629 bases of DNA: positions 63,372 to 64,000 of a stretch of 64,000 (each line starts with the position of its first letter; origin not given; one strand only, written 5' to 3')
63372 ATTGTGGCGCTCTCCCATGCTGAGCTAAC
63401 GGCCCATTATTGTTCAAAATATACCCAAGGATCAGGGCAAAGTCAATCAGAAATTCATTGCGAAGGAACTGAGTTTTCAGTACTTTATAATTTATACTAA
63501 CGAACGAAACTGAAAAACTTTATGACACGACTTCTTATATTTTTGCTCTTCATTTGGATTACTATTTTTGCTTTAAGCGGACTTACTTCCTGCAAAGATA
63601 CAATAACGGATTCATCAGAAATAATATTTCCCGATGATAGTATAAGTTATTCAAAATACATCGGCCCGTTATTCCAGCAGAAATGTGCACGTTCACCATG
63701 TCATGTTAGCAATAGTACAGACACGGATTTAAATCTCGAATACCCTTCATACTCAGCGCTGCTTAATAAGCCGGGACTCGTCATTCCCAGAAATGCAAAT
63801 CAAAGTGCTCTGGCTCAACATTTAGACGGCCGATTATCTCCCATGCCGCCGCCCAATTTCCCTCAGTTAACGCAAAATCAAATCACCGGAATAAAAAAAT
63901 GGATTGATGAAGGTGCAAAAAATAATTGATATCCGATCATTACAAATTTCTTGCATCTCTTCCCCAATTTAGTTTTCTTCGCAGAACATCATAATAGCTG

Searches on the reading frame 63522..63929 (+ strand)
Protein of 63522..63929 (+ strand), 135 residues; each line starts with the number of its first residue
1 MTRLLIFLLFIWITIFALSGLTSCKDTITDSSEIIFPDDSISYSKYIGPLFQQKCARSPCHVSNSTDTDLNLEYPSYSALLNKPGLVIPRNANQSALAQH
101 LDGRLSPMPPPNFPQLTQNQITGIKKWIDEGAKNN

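Call 69: find_encoding_contigs(protein=window:63522-63929:+, flank=3000, max_places=8)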
Protein window:63522-63929:+ (135 aa): no gene with exactly this product is on record in the collection.

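Call 75: search_protein_families(library=pfam, proteins=[window:63522-63929:+], max_evalue=0.001)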
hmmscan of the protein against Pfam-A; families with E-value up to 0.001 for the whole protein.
window:63522-63929:+ (135 aa): 0 families
